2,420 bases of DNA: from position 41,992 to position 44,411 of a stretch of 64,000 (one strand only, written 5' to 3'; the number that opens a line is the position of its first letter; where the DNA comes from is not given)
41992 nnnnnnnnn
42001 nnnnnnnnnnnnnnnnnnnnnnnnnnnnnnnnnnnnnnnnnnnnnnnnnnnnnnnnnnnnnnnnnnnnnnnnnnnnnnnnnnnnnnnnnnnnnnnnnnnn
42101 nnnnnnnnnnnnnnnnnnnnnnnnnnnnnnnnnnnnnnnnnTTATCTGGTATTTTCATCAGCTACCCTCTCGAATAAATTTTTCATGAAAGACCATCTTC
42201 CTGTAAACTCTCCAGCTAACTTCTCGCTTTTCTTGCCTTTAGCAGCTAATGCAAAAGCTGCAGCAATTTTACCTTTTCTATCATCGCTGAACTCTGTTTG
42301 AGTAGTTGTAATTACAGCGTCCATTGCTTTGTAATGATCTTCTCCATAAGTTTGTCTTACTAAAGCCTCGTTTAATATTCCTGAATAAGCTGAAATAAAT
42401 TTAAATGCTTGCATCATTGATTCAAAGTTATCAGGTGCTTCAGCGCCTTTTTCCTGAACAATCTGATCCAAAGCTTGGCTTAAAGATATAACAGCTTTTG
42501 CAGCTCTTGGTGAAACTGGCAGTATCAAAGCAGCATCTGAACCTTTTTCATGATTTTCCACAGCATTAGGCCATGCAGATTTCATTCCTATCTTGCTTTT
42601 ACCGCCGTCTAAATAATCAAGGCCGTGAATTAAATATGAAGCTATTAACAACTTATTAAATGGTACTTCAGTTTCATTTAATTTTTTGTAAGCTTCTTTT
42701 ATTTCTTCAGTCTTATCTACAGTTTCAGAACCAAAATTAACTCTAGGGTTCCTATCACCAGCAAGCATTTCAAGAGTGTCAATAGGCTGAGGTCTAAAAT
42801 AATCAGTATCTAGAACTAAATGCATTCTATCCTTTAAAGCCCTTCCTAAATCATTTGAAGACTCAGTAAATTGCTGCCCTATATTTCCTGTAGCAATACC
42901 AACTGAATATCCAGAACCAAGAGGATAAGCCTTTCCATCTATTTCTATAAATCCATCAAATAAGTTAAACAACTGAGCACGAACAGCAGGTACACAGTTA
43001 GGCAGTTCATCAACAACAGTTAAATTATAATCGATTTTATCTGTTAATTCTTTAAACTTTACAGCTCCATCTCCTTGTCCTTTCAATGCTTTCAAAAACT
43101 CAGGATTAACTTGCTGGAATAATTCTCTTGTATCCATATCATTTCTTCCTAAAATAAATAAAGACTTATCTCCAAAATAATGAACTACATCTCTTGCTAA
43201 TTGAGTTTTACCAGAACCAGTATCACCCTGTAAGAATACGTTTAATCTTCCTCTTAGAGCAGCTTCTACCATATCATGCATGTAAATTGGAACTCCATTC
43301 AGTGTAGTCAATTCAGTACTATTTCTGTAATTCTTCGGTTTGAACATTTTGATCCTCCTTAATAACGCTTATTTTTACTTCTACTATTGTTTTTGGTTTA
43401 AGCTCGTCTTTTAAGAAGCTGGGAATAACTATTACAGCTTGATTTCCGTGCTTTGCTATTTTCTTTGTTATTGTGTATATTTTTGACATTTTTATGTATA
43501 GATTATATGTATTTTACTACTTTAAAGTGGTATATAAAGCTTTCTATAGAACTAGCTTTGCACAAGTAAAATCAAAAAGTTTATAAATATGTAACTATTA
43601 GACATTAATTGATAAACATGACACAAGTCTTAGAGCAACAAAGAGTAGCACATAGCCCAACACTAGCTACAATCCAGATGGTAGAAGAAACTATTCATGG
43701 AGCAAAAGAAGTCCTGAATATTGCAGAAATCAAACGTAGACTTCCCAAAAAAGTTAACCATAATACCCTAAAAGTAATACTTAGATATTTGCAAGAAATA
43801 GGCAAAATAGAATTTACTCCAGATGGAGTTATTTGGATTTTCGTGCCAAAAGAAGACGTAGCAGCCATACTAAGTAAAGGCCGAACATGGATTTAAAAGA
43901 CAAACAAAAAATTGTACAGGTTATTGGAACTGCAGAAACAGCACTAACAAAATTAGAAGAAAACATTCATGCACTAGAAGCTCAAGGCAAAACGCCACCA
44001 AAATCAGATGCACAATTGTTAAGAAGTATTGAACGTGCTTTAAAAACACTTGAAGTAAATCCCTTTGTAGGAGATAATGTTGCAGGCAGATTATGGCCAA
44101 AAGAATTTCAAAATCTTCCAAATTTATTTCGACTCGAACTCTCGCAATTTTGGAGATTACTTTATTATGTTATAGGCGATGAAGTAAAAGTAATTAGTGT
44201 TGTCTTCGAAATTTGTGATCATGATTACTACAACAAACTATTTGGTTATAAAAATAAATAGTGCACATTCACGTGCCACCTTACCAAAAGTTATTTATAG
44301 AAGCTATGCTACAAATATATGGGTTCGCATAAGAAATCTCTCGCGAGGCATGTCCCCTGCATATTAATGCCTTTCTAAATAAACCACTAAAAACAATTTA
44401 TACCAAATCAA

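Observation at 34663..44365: About 9.7 kb integrated element at tRNA-Leu carrying the DGR, a toxin-antitoxin pair and a nuclease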

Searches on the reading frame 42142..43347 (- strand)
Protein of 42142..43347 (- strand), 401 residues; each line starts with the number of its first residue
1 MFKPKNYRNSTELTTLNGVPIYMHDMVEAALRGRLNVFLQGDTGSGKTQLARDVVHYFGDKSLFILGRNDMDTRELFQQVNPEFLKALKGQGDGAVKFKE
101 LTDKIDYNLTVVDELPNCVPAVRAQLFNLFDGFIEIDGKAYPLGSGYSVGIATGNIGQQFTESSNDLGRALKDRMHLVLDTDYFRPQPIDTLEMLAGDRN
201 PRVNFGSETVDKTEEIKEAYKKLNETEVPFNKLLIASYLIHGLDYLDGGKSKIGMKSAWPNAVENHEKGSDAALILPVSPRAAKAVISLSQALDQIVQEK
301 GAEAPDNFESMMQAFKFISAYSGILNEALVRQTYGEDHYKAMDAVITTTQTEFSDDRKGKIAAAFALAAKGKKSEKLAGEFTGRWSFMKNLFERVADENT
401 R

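Call 9: search_protein_families(library=pfam, proteins=[window:42142-43347:-], max_evalue=0.01)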
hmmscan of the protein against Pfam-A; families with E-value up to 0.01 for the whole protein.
window:42142-43347:- (401 aa): 5 families
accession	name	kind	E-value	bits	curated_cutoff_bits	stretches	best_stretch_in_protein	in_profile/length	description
PF07728.20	AAA_5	-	4.3e-09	36.9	22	1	36-132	1-92/139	AAA domain (dynein-related subfamily)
PF13191.12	AAA_16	-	1.3e-05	26.2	32.6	1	24-163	13-119/167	AAA ATPase domain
PF13401.12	AAA_22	-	0.0012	19.6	27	1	33-93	4-67/130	AAA domain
PF07724.20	AAA_2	-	0.0036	17.8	27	1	36-166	5-135/166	AAA domain (Cdc48 subfamily)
PF00270.35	DEAD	-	0.0039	17.4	26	0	26-51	7-31/167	DEAD/DEAH box helicase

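Call 43: search_protein_families(library=phrogs, proteins=[window:42142-43347:-], max_evalue=0.01)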
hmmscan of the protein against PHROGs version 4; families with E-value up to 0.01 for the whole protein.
window:42142-43347:- (401 aa): 2 families
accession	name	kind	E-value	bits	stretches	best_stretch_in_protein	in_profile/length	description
phrog_16448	-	other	4.1e-05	23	1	25-183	440-593/680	ATPase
phrog_168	-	DNA, RNA and nucleotide metabolism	0.009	16.7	0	35-126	43-120/314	clamp loader of DNA polymerase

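Call 68: search_protein_families(library=padloc, proteins=[window:42142-43347:-], max_evalue=0.01)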
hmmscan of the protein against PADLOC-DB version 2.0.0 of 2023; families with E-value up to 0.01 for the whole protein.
window:42142-43347:- (401 aa): 2 families
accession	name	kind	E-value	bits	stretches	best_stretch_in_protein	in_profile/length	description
PDLC03838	DolB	-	0.00064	17.1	1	39-184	171-305/375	-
PDLC04140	mad8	-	0.0027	15.3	1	34-61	27-54/314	mads_8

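Call 70: search_solved_structures(query=window:42142-43347:-, max_evalue=0.01)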
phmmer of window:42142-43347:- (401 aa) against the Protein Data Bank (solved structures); distinct sequences matched with E-value up to 0.01: 2.
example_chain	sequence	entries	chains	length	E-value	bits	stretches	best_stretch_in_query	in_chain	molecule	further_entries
5kne_A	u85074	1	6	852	0.0045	19.7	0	39-194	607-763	Heat shock protein 104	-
6n8t_A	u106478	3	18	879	0.0048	19.6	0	39-194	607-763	Heat shock protein 104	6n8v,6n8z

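Call 86: search_protein_families(library=ncbifam, proteins=[window:42142-43347:-], max_evalue=0.05)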
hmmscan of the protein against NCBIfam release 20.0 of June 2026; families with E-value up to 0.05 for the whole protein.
window:42142-43347:- (401 aa): 7 families
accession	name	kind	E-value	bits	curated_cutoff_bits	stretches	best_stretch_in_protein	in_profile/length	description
NF038308.1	RNA_repair_RtcR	equivalog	0.0037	16.2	650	1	28-54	198-224/530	RNA repair transcriptional activator RtcR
TIGR02788.1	VirB11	equivalog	0.0071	15.4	249.95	1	23-66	133-176/308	P-type DNA transfer ATPase VirB11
TIGR03819.1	heli_sec_ATPase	hypoth_equivalog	0.008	15.4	373.15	1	11-51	155-195/340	TadA family conjugal transfer-associated ATPase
TIGR02640.1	gas_vesic_GvpN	equivalog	0.0089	15.6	266.8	1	32-78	19-65/262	gas vesicle protein GvpN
TIGR02782.1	TrbB_P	equivalog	0.0089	15.3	304.55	1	24-56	126-158/303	P-type conjugative transfer ATPase TrbB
NF010407.0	PRK13833.1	subfamily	0.012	15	499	1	26-57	136-167/323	conjugal transfer protein TrbB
NF033606.1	heat_AAA_ClpK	exception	0.022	12.6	1900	1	39-160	648-769/949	heat shock survival AAA family ATPase ClpK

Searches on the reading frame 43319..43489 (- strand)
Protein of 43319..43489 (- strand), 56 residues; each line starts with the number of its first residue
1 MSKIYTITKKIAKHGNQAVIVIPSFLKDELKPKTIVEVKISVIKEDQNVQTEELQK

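Call 86: search_protein_families(library=ncbifam, proteins=[window:43319-43489:-], max_evalue=0.05)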
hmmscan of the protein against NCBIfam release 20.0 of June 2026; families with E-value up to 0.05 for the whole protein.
window:43319-43489:- (56 aa): 0 families

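Call 114: search_protein_families(library=pfam, proteins=[window:43319-43489:-], max_evalue=5)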
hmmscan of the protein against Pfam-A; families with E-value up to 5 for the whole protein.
window:43319-43489:- (56 aa): 0 families

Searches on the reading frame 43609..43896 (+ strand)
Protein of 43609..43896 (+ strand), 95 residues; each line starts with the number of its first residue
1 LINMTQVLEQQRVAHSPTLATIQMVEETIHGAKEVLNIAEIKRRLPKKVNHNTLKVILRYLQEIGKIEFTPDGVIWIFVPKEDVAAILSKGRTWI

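Call 9: search_protein_families(library=pfam, proteins=[window:43609-43896:+], max_evalue=0.01)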
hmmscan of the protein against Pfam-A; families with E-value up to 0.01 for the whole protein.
window:43609-43896:+ (95 aa): 0 families

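Call 43: search_protein_families(library=phrogs, proteins=[window:43609-43896:+], max_evalue=0.01)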
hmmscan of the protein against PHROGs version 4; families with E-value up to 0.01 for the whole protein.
window:43609-43896:+ (95 aa): 0 families

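Call 68: search_protein_families(library=padloc, proteins=[window:43609-43896:+], max_evalue=0.01)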
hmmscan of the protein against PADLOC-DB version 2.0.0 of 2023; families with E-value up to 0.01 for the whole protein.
window:43609-43896:+ (95 aa): 0 families

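Call 86: search_protein_families(library=ncbifam, proteins=[window:43609-43896:+], max_evalue=0.05)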
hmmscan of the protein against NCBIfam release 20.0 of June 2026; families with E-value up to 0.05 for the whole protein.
window:43609-43896:+ (95 aa): 0 families

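Call 114: search_protein_families(library=pfam, proteins=[window:43609-43896:+], max_evalue=5)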
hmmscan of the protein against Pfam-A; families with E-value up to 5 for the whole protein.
window:43609-43896:+ (95 aa): 3 families
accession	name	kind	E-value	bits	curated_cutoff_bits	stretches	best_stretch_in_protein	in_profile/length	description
PF20265.3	LARA_dom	-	0.014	16.1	27.4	1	44-92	19-62/104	ATPase, RavA, LARA domain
PF08784.17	RPA_C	-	0.037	15.2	22.6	1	23-67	54-99/106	Replication protein A C terminal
PF08986.15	DUF1889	-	0.18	12.3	26.9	1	31-66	7-42/96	Domain of unknown function (DUF1889)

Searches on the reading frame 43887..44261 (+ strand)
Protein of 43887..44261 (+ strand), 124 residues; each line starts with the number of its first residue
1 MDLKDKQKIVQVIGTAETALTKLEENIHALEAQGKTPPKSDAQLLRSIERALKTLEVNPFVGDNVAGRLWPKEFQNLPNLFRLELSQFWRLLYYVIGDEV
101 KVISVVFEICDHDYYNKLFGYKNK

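Call 9: search_protein_families(library=pfam, proteins=[window:43887-44261:+], max_evalue=0.01)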
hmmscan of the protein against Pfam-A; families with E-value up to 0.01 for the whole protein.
window:43887-44261:+ (124 aa): 1 family
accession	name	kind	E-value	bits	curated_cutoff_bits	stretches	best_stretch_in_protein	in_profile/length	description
PF05016.21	ParE_toxin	-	0.0065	17.5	23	0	17-105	5-79/89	ParE toxin of type II toxin-antitoxin system, parDE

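Call 43: search_protein_families(library=phrogs, proteins=[window:43887-44261:+], max_evalue=0.01)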
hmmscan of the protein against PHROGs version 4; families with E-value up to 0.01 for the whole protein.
window:43887-44261:+ (124 aa): 1 family
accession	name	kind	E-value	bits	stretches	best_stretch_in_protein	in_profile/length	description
phrog_1213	-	moron, auxiliary metabolic gene and host takeover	0.0037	18.8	1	38-105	16-80/88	RelE-like toxin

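Call 68: search_protein_families(library=padloc, proteins=[window:43887-44261:+], max_evalue=0.01)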
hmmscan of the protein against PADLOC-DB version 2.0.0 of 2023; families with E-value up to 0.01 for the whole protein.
window:43887-44261:+ (124 aa): 0 families

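Call 86: search_protein_families(library=ncbifam, proteins=[window:43887-44261:+], max_evalue=0.05)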
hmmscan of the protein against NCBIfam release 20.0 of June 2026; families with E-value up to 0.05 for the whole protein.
window:43887-44261:+ (124 aa): 0 families

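Call 92: search_solved_structures(query=window:43887-44261:+, max_evalue=10)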
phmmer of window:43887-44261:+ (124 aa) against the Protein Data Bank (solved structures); distinct sequences matched with E-value up to 10: 3.
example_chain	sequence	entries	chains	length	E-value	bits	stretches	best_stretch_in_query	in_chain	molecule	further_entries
7yjw_A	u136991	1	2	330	0.14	15.8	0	68-88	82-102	Membrane protein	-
9tqb_F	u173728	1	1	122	0.38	14.3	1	12-63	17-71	SNAPIN protein homolog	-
4yxx_A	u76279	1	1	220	0.39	14.3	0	35-65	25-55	dTor_6x35L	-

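Call 97: predict_structure(protein=window:43887-44261:+)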
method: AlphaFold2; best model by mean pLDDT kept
length: 124 residues; sequences in the alignment: 1
mean_pLDDT: 55.4   pTM: 0.40
mean pLDDT of the five models: 55.4, 50.5, 45.1, 43.3, 41.7
residues with pLDDT >= 90: 0; 70-90: 23; 50-70: 51; < 50: 50
segments of 3 or more residues with pLDDT < 50: 51-84, 115-124
pLDDT, mean of each block of 10 residues (from residue 1): 54 63 79 81 65 40 37 46 50 54 53 47 42
secondary structure, 60 per line:
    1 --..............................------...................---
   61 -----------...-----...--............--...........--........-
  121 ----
elements in order: H3-32 H39-57 H85-96 H99-109 H112-119

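Call 114: search_protein_families(library=pfam, proteins=[window:43887-44261:+], max_evalue=5)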
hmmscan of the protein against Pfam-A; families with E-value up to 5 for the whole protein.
window:43887-44261:+ (124 aa): 3 families
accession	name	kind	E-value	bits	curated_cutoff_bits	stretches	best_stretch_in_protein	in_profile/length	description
PF05016.21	ParE_toxin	-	0.0065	17.5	23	1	17-105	5-79/89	ParE toxin of type II toxin-antitoxin system, parDE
PF24732.2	ParE_like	-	0.028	14.8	24.4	1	69-117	23-67/67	ParE-like toxin domain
PF06769.20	YoeB_toxin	-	0.18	12.3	27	1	39-105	14-76/80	YoeB-like toxin of bacterial type II toxin-antitoxin system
